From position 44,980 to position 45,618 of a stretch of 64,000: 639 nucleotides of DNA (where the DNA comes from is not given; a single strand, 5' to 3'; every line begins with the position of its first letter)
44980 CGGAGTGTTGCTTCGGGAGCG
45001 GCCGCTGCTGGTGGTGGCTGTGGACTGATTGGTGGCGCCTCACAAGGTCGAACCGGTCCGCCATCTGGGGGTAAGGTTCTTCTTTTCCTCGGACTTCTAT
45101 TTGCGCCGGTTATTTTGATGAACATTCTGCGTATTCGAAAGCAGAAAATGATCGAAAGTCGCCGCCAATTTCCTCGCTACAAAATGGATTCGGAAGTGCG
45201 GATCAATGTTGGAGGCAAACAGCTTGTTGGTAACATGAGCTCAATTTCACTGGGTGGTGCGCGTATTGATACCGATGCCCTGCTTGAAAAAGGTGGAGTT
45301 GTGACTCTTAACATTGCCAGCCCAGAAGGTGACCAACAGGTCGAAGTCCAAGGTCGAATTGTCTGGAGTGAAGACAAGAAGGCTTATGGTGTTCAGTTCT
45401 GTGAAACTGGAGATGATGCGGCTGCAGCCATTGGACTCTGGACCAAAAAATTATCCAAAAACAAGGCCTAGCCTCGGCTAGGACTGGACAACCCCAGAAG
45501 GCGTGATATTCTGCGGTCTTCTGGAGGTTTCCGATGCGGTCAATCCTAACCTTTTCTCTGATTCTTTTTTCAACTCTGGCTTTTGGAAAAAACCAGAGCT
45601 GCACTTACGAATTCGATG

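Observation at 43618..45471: Secreted subtilase fused through a single TM helix to a cytoplasmic PilZ-like (c-di-GMP receptor) domain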

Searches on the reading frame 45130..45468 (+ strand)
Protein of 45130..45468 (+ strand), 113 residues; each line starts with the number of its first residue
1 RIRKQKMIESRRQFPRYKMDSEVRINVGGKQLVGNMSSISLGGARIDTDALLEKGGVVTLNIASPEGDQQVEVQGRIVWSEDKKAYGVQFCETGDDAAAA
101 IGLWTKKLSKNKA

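Call 3: search_protein_families(library=pfam, proteins=[window:45130-45468:+], max_evalue=10)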
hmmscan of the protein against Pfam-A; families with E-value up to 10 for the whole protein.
window:45130-45468:+ (113 aa): 1 family
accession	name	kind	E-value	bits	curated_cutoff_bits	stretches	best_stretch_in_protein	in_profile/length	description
PF07238.19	PilZ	-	1.2e-19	71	22.5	1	11-97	2-92/102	PilZ domain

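Call 4: search_protein_families(library=ncbifam, proteins=[window:45130-45468:+], max_evalue=10)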
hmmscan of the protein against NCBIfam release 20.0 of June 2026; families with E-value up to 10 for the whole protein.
window:45130-45468:+ (113 aa): 4 families
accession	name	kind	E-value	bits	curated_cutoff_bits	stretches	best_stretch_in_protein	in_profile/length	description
TIGR02266.1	gmx_TIGR02266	paralog_domain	6.8e-09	35.8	68.7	1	18-101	3-91/96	TIGR02266 family protein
NF047488.1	Sig54regLEPBII2431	equivalog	0.04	14.2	175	1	33-90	35-90/112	LEPBI_I2431 family sigma-54 regulated protein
NF040808.2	CspC_non_triad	exception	0.13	10.6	675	1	33-110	244-318/556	bile acid germinant receptor pseudoprotease CspC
TIGR03030.1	CelA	equivalog_domain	0.16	9.9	699.1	1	10-93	568-656/714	UDP-forming cellulose synthase catalytic subunit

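Call 27: search_solved_structures(query=A2, max_evalue=1, show_alignments=4)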
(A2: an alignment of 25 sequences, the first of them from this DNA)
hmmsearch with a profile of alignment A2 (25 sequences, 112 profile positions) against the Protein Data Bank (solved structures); distinct sequences matched with E-value up to 1: 6.
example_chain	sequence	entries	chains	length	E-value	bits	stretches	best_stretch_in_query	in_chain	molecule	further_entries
3dsg_A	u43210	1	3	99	0.033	17.3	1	39-87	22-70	Type IV fimbriae assembly protein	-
4f48_B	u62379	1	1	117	0.037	17.2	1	39-87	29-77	Type IV fimbriae assembly protein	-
3cnr_A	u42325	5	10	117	0.12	15.6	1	42-87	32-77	Type IV fimbriae assembly protein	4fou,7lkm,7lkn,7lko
7lkq_B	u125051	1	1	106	0.12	15.5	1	42-86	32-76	Type IV fimbriae assembly protein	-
6ive_A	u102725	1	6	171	0.48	13.6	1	28-78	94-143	Ferripyochelin-binding protein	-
5vx6_A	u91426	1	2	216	0.63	13.2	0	4-76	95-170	Uncharacterized protein YpfA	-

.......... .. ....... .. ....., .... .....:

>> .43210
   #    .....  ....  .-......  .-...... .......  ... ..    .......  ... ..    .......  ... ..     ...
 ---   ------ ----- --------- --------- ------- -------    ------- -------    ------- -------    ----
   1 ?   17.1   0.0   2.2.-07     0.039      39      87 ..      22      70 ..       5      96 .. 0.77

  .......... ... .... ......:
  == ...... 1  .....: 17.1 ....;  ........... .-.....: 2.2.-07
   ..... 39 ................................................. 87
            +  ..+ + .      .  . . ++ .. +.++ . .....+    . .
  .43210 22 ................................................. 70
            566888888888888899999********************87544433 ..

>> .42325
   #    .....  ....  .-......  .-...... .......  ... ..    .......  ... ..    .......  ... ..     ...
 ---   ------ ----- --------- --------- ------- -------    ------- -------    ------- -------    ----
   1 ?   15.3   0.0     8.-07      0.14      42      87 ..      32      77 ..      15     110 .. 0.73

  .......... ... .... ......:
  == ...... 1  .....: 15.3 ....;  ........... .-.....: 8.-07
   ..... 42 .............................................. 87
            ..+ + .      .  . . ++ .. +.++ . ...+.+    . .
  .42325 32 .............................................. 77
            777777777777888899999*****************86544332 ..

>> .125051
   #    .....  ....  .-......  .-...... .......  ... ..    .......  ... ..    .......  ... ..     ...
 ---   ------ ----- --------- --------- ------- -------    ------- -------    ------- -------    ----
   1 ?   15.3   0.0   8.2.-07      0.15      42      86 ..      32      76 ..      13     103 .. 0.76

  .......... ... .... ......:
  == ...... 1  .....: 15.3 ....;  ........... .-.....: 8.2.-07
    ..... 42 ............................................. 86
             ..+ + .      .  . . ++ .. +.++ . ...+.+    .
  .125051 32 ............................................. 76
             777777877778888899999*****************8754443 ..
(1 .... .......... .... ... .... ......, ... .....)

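Call 30: find_related_loci(query=A2, collection=genome_contigs, flank=6000)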
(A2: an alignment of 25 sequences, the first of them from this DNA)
Query A2 (113 aa) in genome_contigs; peptide patterns used: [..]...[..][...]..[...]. (x = any residue, [..] = any of these).
85 stretches matched a pattern; 76 encode a relative of the query (tblastn E <= 1e-3); 76 distinct loci.
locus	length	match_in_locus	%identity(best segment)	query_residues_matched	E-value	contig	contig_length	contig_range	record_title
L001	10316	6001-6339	98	1-113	4e-73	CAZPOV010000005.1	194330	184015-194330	MAG TPA_asm: uncultured Pseudobdellovibrionaceae bacterium isolate SRP321284_co1_298 genome assembly, contig: NODE_59_le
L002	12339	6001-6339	92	1-113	2e-69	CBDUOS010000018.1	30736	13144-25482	MAG TPA_asm: uncultured Bdellovibrionales bacterium isolate SRR22808124_binner23_Refined_29 genome assembly, contig: ERZ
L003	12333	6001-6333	83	1-111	3e-60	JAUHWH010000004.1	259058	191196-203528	MAG: Bdellovibrionia bacterium isolate 2_bin.16 NODE_84_length_259058_cov_1.866984, whole genome shotgun sequence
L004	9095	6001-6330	85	1-110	2e-60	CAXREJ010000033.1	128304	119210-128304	MAG: Bdellovibrionales bacterium isolate YZ09aB_3.4 genome assembly, contig: k141_781938, whole genome shotgun sequence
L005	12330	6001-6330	84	1-110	9e-60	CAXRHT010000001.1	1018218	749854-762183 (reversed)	MAG: Bdellovibrionales bacterium isolate YZ14B_1.26 genome assembly, contig: k141_620967, whole genome shotgun sequence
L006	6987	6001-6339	89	1-113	1e-59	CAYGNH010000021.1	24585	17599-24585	MAG TPA_asm: uncultured Pseudobdellovibrionaceae bacterium isolate ERP117304_co1_209 genome assembly, contig: NODE_2128_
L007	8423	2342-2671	75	1-110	3e-55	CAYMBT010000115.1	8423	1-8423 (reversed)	MAG TPA_asm: uncultured Pseudobdellovibrionaceae bacterium isolate SRP319275_co1_106 genome assembly, contig: NODE_11233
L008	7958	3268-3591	69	1-108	1e-51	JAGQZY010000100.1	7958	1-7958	MAG: Bdellovibrionales bacterium isolate HKST-UBA04 NODE_100_length_7958_cov_3.290826, whole genome shotgun sequence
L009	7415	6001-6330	73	1-110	1e-51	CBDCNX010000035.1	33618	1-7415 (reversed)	MAG: Bdellovibrionales bacterium isolate 2e5f6fff-4bf3-4ea5-a5c7-239f1aeafdd0 genome assembly, contig: contig_35, whole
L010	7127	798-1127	75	1-110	1e-49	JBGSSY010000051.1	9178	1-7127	MAG: Bdellovibrionales bacterium isolate JTS-AC393 k141_1173244, whole genome shotgun sequence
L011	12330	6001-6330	69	1-110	6e-48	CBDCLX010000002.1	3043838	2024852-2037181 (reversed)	MAG: Bdellovibrionales bacterium isolate c651e7dc-220c-40e6-9815-480c42f7b4bf genome assembly, contig: contig_2, whole g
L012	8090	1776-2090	54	4-108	5e-38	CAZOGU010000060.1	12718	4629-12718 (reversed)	MAG TPA_asm: uncultured Pseudobdellovibrionaceae bacterium isolate SRP302895_co1_309 genome assembly, contig: NODE_9656_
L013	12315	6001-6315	54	4-108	1e-37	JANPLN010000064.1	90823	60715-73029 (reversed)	MAG: Bdellovibrionales bacterium isolate VAR_61_concoct_220 VAR_61_k141_756514, whole genome shotgun sequence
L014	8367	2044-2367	53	4-111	2e-37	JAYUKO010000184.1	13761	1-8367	MAG: Bdellovibrionales bacterium isolate GFS_9251 GFS_9251_183, whole genome shotgun sequence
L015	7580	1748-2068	54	1-110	2e-37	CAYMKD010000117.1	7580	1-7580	MAG TPA_asm: uncultured Pseudobdellovibrionaceae bacterium isolate SRP329715_co2_99 genome assembly, contig: NODE_16870_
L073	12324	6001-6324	44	1-110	3e-27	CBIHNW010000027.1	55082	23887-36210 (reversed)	MAG TPA_asm: uncultured Bdellovibrio sp. isolate SRR18156208_concoct_28 genome assembly, contig: ERZ27336868.421, whole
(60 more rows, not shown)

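Call 37: predict_structure(alignment_id=A2)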
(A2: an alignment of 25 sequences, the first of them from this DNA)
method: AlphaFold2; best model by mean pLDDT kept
length: 113 residues; sequences in the alignment: 25
mean_pLDDT: 78.3   pTM: 0.65
mean pLDDT of the five models: 78.3, 77.6, 76.2, 74.5, 74.1
residues with pLDDT >= 90: 0; 70-90: 95; 50-70: 12; < 50: 6
segments of 3 or more residues with pLDDT < 50: 5-7
pLDDT, mean of each block of 10 residues (from residue 1): 50 76 83 87 84 81 83 86 79 79 82 53
secondary structure, 60 per line:
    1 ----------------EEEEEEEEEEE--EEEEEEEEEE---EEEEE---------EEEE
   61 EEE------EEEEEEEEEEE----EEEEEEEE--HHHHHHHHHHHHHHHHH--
elements in order: E17-27 E30-39 E43-47 E57-63 E70-80 E85-92 H95-111

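Call 40: fold_search(model_id=the predicted structure, library=pdb)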
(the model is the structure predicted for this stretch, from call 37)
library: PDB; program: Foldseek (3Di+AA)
matches with E <= 10: 805; with E <= 0.001: 29
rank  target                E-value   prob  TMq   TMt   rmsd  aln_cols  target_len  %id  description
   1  4rt0_A                1.5e-06  1.00  0.74  0.76   2.8       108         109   17  Structure of the Alg44 PilZ domain from Pseudomonas aeruginosa PAO1 in complex with c-di-GMP (released 2015-04-08)
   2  4xrn_C                2.3e-06  1.00  0.75  0.78   2.5       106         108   20  Pilz domain with c-di-gmp of a protein from Pseudomonas aeruginosa (released 2016-02-03)
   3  4rt0_B                3.0e-06  1.00  0.73  0.76   2.7       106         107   16  Structure of the Alg44 PilZ domain from Pseudomonas aeruginosa PAO1 in complex with c-di-GMP (released 2015-04-08)
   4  4rt0_C                4.3e-06  1.00  0.72  0.75   2.8       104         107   16  Structure of the Alg44 PilZ domain from Pseudomonas aeruginosa PAO1 in complex with c-di-GMP (released 2015-04-08)
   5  4xrn_B                6.6e-06  1.00  0.72  0.78   2.6       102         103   18  Pilz domain with c-di-gmp of a protein from Pseudomonas aeruginosa (released 2016-02-03)
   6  4xrn_D                7.3e-06  1.00  0.75  0.80   2.2       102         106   18  Pilz domain with c-di-gmp of a protein from Pseudomonas aeruginosa (released 2016-02-03)
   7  4rt1_B                8.1e-06  1.00  0.73  0.76   2.8       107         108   20  Structure of the Alg44 PilZ domain (R95A mutant) from Pseudomonas aeruginosa PAO1 in complex with c-di-GMP (released 2015-04-08)
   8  4rt1_A                8.6e-06  1.00  0.76  0.79   2.7       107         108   18  Structure of the Alg44 PilZ domain (R95A mutant) from Pseudomonas aeruginosa PAO1 in complex with c-di-GMP (released 2015-04-08)
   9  5vx6_B                9.0e-06  1.00  0.76  0.43   2.7       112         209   21  Structure of Bacillus subtilis Inhibitor of motility (MotI/DgrA) (released 2017-11-22)
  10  4xrn_A                9.0e-06  1.00  0.68  0.73   2.3       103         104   18  Pilz domain with c-di-gmp of a protein from Pseudomonas aeruginosa (released 2016-02-03)
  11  5vx6_A                1.2e-05  1.00  0.76  0.43   2.7       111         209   20  Structure of Bacillus subtilis Inhibitor of motility (MotI/DgrA) (released 2017-11-22)
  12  3kyg_A                1.7e-05  1.00  0.69  0.36   2.8        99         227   22  Crystal structure of VCA0042 (L135R) complexed with c-di-GMP (released 2010-04-14)
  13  5y4r_D                2.3e-05  1.00  0.75  0.71   2.2       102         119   18  Structure of a methyltransferase complex (released 2017-11-29)
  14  5xly_B                2.3e-05  1.00  0.76  0.71   3.2       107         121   17  Crystal structure of CheR1 in complex with c-di-GMP-bound MapZ (released 2017-08-23)
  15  1yln                  3.7e-05  1.00  0.67  0.36   2.7        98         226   21  The Crystal Structure of the Protein of Unknown Function VCA0042 from Vibrio cholerae O1 (released 2005-03-08)
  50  3dsg_B                3.5e-02  1.00  0.53  0.61   2.5        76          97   24  XC1028 from Xanthomonas campestris Adopts a PilZ Domain-like Structure Yet with Trivial c-di-GMP Binding Activity (released 2009-05-19)
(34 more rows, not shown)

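Call 56: find_homologous_proteins(query=L073:4450-6336:+, max_evalue=1e-30)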
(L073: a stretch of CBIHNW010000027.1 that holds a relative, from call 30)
Query L073:4450-6336:+ (629 aa): 7055 proteins with E <= 1e-30 among 8000 candidates; the best 120 are listed.
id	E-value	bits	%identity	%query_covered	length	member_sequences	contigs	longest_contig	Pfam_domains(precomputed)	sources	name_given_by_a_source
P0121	0.0e+0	1404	100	100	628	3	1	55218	PF07238.20,PF22148.2,PF00082.28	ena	-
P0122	0.0e+0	1163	81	100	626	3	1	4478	PF07238.20,PF22148.2,PF00082.28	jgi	-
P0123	0.0e+0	1130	78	100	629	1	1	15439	PF07238.20,PF22148.2,PF00082.28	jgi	jgi:subtilisin family serine protease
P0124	0.0e+0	1115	78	100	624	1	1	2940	PF07238.20,PF22148.2,PF00082.28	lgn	-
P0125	0.0e+0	1105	77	100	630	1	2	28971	PF07238.20,PF22148.2,PF00082.28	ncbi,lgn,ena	-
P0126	0.0e+0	1092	77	100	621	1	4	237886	PF07238.20,PF22148.2,PF00082.28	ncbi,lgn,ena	-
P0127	1.3e-289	980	67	98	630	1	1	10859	PF07238.20,PF22148.2,PF00082.28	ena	-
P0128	1.8e-289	980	70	97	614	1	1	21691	PF07238.20,PF22148.2,PF00082.28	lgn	-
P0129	2.4e-284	963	70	97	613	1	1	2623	PF07238.20,PF22148.2,PF00082.28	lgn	-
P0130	5.5e-284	962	68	98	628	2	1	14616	PF07238.20,PF22148.2,PF00082.28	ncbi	-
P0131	2.8e-282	956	68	98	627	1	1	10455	PF07238.20,PF22148.2,PF00082.28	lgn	-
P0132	1.5e-280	950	67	98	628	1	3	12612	PF07238.20,PF22148.2,PF00082.28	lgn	-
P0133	1.8e-274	930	67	97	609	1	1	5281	PF07238.20,PF22148.2,PF00082.28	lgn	-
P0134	8.5e-271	918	67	96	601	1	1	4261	PF07238.20,PF22148.2,PF00082.28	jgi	jgi:subtilisin family serine protease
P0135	1.0e-268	911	64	100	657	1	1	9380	PF07238.20,PF22148.2,PF00082.28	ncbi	-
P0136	2.4e-268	910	66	97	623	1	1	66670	PF07238.20,PF22148.2,PF00082.28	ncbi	-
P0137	5.0e-268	909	64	98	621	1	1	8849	PF07238.20,PF22148.2,PF00082.28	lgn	-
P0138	1.1e-262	891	66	96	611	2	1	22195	PF07238.20,PF22148.2,PF00082.28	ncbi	ncbi:MAG: S8 family serine peptidase [Pseudobdellovibrionaceae bacterium]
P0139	3.7e-259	880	61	98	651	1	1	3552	PF07238.20,PF22148.2,PF00082.28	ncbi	-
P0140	2.4e-258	877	64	97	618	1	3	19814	PF07238.20,PF22148.2,PF00082.28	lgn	-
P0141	5.2e-251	853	61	98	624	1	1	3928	PF07238.20,PF22148.2,PF00082.28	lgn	-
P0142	1.8e-250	851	65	93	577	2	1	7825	PF07238.20,PF00082.28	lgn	-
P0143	6.8e-250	849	62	97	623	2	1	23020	PF07238.20,PF22148.2,PF00082.28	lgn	-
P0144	9.4e-247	839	62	97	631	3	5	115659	PF07238.20,PF22148.2,PF00082.28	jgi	jgi:subtilisin family serine protease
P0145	3.2e-246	837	62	98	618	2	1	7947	PF07238.20,PF22148.2,PF00082.28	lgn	-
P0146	3.3e-246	837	59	99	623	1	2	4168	PF07238.20,PF22148.2,PF00082.28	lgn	-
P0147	1.0e-245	835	61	98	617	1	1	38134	PF07238.20,PF22148.2,PF00082.28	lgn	-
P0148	2.3e-245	834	62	97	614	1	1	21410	PF07238.20,PF22148.2,PF00082.28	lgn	-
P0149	4.4e-244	830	62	95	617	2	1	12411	PF07238.20,PF22148.2,PF00082.28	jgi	jgi:subtilisin family serine protease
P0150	4.9e-242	823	60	98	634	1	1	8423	PF07238.20,PF22148.2,PF00082.28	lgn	-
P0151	8.0e-240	816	62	98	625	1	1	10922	PF07238.20,PF22148.2,PF00082.28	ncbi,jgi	jgi:subtilisin family serine protease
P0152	2.2e-239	814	60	97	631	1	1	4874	PF07238.20,PF22148.2,PF00082.28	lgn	-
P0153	6.6e-236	803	61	97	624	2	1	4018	PF07238.20,PF22148.2,PF00082.28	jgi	-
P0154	3.6e-232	790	59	98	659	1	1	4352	PF07238.20,PF22148.2,PF00082.28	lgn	-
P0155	4.3e-230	784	58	96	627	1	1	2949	PF07238.20,PF22148.2,PF00082.28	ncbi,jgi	jgi:subtilisin family serine protease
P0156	3.5e-227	774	58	97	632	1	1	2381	PF07238.20,PF22148.2,PF00082.28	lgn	-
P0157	1.7e-226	772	59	91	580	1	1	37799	PF07238.20,PF00082.28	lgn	-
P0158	2.3e-226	771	58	98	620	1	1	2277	PF07238.20,PF22148.2,PF00082.28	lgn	-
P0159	2.7e-225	768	57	98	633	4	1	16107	PF07238.20,PF22148.2,PF00082.28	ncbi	-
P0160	3.3e-223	761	57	98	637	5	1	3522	PF07238.20,PF22148.2,PF00082.28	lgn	-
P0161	1.8e-222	758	58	98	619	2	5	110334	PF07238.20,PF22148.2,PF00082.28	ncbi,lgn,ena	-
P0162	6.2e-222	757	58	95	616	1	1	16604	PF07238.20,PF22148.2,PF00082.28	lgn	-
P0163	3.1e-220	751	58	98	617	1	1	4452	PF07238.20,PF22148.2,PF00082.28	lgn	-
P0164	1.4e-218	746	56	97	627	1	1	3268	PF07238.20,PF22148.2,PF00082.28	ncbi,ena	-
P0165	7.4e-218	743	57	98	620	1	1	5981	PF07238.20,PF22148.2,PF00082.28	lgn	-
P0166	7.6e-218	743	57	99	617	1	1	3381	PF07238.20,PF22148.2,PF00082.28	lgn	-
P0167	1.9e-217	742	56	98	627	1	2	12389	PF07238.20,PF22148.2,PF00082.28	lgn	-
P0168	4.8e-216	737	58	95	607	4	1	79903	PF07238.20,PF22148.2,PF00082.28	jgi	-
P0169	1.9e-215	735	57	98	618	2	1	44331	PF07238.20,PF22148.2,PF00082.28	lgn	-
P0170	5.1e-215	734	56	97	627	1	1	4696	PF07238.20,PF22148.2,PF00082.28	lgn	-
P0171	1.5e-214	732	56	98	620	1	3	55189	PF07238.20,PF22148.2,PF00082.28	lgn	-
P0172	4.3e-214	731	54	99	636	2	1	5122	PF07238.20,PF22148.2,PF00082.28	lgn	-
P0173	2.2e-212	725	55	97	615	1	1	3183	PF07238.20,PF22148.2,PF00082.28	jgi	jgi:subtilisin family serine protease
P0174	2.9e-212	725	55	99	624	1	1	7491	PF07238.20,PF00082.28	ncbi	-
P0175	3.3e-212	724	54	98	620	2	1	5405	PF07238.20,PF22148.2,PF00082.28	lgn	-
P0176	4.1e-212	724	56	97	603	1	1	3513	PF07238.20,PF22148.2,PF00082.28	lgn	-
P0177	1.2e-211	723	55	97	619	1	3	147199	PF07238.20,PF22148.2,PF00082.28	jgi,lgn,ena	-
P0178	3.9e-209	714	54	97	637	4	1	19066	PF07238.20,PF22148.2,PF00082.28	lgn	-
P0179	5.0e-208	711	53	97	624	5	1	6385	PF07238.20,PF22148.2,PF00082.28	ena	-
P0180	5.9e-208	710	53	98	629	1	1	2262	PF07238.20,PF22148.2,PF00082.28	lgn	-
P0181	7.9e-208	710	55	97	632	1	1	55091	PF07238.20,PF22148.2,PF00082.28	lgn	-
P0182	2.0e-207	709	53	97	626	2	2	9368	PF07238.20,PF00082.28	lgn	-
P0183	2.4e-207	708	56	95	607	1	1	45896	PF07238.20,PF22148.2,PF00082.28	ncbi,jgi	jgi:subtilisin family serine protease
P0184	3.2e-207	708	53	97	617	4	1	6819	PF07238.20,PF22148.2,PF00082.28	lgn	-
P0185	6.8e-207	707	52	97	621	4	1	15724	PF07238.20,PF22148.2,PF00082.28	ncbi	ncbi:MAG: S8 family serine peptidase [Bdellovibrio sp.]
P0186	8.5e-207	707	53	95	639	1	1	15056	PF07238.20,PF22148.2,PF00082.28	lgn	-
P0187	4.9e-206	704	54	95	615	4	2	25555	PF07238.20,PF22148.2,PF00082.28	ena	-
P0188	5.8e-206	704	53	98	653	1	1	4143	PF07238.20,PF22148.2,PF00082.28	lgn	-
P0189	1.7e-205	702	53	98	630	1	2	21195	PF07238.20,PF22148.2,PF00082.28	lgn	-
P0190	1.8e-205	702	53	99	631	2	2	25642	PF07238.20,PF22148.2,PF00082.28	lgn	-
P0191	2.0e-205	702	53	99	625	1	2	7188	PF07238.20,PF22148.2,PF00082.28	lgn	-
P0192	3.4e-205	701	56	94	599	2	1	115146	PF07238.20,PF22148.2,PF00082.28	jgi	jgi:subtilisin family serine protease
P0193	4.2e-205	701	53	97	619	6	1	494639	PF07238.20,PF22148.2,PF00082.28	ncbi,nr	ncbi:MAG: S8 family serine peptidase [Bdellovibrionaceae bacterium]|nr:S8 family serine peptidase [P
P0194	7.0e-205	700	51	98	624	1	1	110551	PF07238.20,PF22148.2,PF00082.28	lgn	-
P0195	2.8e-204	698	54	97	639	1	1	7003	PF07238.20,PF22148.2,PF00082.28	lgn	-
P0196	4.2e-204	698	53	98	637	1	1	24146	PF07238.20,PF22148.2,PF00082.28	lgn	-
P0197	5.2e-204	697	52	98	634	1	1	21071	PF07238.20,PF22148.2,PF00082.28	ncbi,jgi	jgi:subtilisin family serine protease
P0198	5.2e-204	697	53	98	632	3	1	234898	PF07238.20,PF22148.2,PF00082.28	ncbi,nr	ncbi:MAG: S8 family serine peptidase [Bdellovibrionaceae bacterium]|nr:S8 family serine peptidase [P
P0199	9.0e-204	697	54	95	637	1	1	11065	PF07238.20,PF22148.2,PF00082.28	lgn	-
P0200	1.2e-203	696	53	99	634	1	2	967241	PF07238.20,PF22148.2,PF00082.28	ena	-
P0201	1.2e-203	696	52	99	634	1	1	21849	PF07238.20,PF22148.2,PF00082.28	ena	-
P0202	2.3e-203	695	54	97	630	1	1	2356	PF07238.20,PF22148.2,PF00082.28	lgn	-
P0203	3.9e-203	695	54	99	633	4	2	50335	PF07238.20,PF22148.2,PF00082.28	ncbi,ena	-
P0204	1.6e-202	693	52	98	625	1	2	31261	PF07238.20,PF22148.2,PF00082.28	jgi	jgi:hypothetical protein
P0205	2.4e-202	692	53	97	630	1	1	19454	PF07238.20,PF22148.2,PF00082.28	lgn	-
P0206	3.4e-202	691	53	97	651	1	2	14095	PF07238.20,PF22148.2,PF00082.28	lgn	-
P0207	1.0e-201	690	52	95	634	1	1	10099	PF07238.20,PF22148.2,PF00082.28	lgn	-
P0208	2.8e-201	688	53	97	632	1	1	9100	PF07238.20,PF00082.28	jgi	jgi:subtilisin family serine protease/Tfp pilus assembly protein PilZ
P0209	3.3e-201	688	54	94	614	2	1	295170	PF07238.20,PF00082.28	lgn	-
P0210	4.9e-201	688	52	97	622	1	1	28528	PF07238.20,PF00082.28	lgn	-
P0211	1.3e-200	686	53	97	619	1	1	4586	PF07238.20,PF22148.2,PF00082.28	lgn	-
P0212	2.1e-200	685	53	95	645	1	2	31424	PF07238.20,PF22148.2,PF00082.28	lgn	-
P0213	4.1e-200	685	52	98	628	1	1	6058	PF07238.20,PF22148.2,PF00082.28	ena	-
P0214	5.3e-200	684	53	97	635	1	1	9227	PF07238.20,PF22148.2,PF00082.28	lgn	-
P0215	3.5e-199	681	52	98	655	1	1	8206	PF07238.20,PF00082.28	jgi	jgi:Tfp pilus assembly protein PilZ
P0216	4.5e-199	681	52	98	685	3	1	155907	PF07238.20,PF22148.2,PF00082.28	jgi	-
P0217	3.8e-198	678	52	98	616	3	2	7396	PF07238.20,PF22148.2,PF00082.28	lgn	-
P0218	9.6e-198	677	52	95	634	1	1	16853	PF07238.20,PF00082.28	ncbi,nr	ncbi:MAG: serine protease [Bdellovibrio sp.]|nr:MAG: serine protease [Bdellovibrio sp.]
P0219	2.1e-197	676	52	99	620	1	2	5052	PF07238.20,PF22148.2,PF00082.28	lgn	-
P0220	2.3e-197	675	53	96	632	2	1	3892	PF07238.20,PF22148.2,PF00082.28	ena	-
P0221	3.2e-197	675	53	97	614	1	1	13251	PF07238.20,PF22148.2,PF00082.28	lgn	-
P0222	3.7e-197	675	52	96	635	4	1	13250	PF07238.20,PF22148.2,PF00082.28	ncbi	ncbi:MAG: S8 family serine peptidase [Pseudobdellovibrionaceae bacterium]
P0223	6.1e-197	674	53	97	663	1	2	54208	PF07238.20,PF22148.2,PF00082.28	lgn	-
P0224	3.8e-196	671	53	95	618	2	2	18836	PF07238.20,PF22148.2,PF00082.28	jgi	jgi:subtilisin family serine protease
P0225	2.1e-195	669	51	98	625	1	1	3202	PF07238.20,PF00082.28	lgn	-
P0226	2.4e-195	669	52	97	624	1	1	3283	PF07238.20,PF00082.28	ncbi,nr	ncbi:MAG: S8 family serine peptidase [Bdellovibrionales bacterium]|nr:S8 family serine peptidase [Bd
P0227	4.1e-195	668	53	95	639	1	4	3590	PF07238.20,PF00082.28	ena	-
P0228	4.8e-195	668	51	96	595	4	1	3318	PF07238.20,PF22148.2,PF00082.28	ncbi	-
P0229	5.0e-195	668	52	98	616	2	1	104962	PF07238.20,PF22148.2,PF00082.28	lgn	-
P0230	1.3e-194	666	54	93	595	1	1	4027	PF07238.20,PF00082.28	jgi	jgi:hypothetical protein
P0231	1.9e-192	659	51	97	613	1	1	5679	PF07238.20,PF00082.28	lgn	-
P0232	8.1e-192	657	51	98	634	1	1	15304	PF07238.20,PF22148.2,PF00082.28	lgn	-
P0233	1.1e-191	657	51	98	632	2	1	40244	PF07238.20,PF22148.2,PF00082.28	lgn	-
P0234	1.8e-191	656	50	97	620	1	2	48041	PF07238.20,PF22148.2,PF00082.28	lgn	-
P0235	5.3e-191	654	52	95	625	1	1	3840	PF07238.20,PF22148.2,PF00082.28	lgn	-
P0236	1.9e-190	653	51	97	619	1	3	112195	PF07238.20,PF22148.2,PF00082.28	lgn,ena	-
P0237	2.8e-190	652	50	97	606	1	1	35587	PF07238.20,PF22148.2,PF00082.28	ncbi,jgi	jgi:subtilisin family serine protease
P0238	2.4e-189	649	51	95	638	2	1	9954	PF07238.20,PF22148.2,PF00082.28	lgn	-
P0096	3.2e-189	649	49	97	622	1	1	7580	PF07238.20,PF22148.2,PF00082.28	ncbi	-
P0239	4.0e-189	648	50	99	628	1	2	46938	PF07238.20,PF00082.28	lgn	-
